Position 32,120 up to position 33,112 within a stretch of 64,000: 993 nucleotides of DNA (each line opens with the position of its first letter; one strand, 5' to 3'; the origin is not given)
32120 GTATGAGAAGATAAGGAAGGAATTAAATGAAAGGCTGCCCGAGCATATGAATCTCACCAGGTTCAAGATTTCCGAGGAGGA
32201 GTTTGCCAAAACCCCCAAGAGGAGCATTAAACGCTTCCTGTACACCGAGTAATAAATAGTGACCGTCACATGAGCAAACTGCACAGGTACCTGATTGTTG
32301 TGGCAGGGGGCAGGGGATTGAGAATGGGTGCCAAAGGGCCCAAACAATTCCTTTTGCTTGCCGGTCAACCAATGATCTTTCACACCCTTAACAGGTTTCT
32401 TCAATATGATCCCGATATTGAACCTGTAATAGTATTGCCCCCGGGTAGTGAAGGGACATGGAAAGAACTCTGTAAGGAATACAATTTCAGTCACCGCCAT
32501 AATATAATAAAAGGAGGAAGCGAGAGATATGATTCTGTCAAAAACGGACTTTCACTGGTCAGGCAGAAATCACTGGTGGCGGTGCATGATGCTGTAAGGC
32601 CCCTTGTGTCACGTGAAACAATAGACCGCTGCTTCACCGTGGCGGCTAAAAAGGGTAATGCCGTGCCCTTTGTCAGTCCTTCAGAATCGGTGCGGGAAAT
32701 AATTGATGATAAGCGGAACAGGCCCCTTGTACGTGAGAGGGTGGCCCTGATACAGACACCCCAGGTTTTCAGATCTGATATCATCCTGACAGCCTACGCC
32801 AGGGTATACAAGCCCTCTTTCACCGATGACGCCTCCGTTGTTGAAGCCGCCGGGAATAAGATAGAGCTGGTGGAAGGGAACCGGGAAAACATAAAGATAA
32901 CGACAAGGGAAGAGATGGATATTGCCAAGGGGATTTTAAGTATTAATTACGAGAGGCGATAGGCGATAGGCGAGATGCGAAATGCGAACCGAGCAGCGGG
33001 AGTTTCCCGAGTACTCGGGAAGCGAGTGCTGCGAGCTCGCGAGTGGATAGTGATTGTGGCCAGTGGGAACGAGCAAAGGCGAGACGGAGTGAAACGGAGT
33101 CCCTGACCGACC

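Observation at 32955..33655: Four-helix-bundle (Avd / 23S-IVS protein family) gene sitting in the loop of a long inverted repeat, an IVS-like cassette outside rRNA (cassette 1 of 3)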

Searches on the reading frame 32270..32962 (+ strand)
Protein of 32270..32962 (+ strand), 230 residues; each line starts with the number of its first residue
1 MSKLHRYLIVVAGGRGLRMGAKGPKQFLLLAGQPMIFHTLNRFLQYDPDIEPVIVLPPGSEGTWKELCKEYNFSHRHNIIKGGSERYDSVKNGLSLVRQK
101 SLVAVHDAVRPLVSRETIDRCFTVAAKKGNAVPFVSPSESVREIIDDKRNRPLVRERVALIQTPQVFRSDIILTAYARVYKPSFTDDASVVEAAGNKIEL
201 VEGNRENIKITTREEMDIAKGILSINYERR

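Call 7: search_protein_families(library=pfam, proteins=[window:32270-32962:+], max_evalue=0.01)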
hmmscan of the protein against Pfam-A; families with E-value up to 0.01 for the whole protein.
window:32270-32962:+ (230 aa): 2 families
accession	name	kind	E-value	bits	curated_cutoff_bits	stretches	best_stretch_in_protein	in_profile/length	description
PF01128.25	IspD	-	2e-43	149.2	27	1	8-223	3-219/221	2-C-methyl-D-erythritol 4-phosphate cytidylyltransferase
PF12804.13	NTP_transf_3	-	5.3e-11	43.4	27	1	9-137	2-123/160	MobA-like NTP transferase domain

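Call 51: find_encoding_contigs(protein=window:32270-32962:+, flank=2500, max_places=10)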
Protein window:32270-32962:+ (230 aa): 7 contigs read that carry it; 3 places shown.
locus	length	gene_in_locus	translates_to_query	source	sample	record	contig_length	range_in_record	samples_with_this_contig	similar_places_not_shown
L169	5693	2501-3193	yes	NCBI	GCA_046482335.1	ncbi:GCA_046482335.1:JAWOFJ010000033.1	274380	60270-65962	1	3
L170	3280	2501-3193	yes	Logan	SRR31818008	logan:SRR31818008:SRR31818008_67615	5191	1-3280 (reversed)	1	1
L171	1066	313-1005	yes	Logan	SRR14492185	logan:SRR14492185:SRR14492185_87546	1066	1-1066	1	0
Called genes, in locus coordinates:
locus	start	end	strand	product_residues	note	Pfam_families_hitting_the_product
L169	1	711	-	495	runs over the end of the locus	PF01120:Alpha_L_fucos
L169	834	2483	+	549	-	PF00501:AMP-binding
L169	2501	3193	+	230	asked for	PF01128:IspD, PF12804:NTP_transf_3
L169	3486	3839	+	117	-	PF05635:23S_rRNA_IVP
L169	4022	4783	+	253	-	PF13852:DUF4197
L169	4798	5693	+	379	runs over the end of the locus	-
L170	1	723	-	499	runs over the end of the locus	PF01120:Alpha_L_fucos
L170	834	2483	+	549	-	PF00501:AMP-binding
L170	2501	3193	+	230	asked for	PF01128:IspD, PF12804:NTP_transf_3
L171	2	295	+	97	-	?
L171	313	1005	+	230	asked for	PF01128:IspD, PF12804:NTP_transf_3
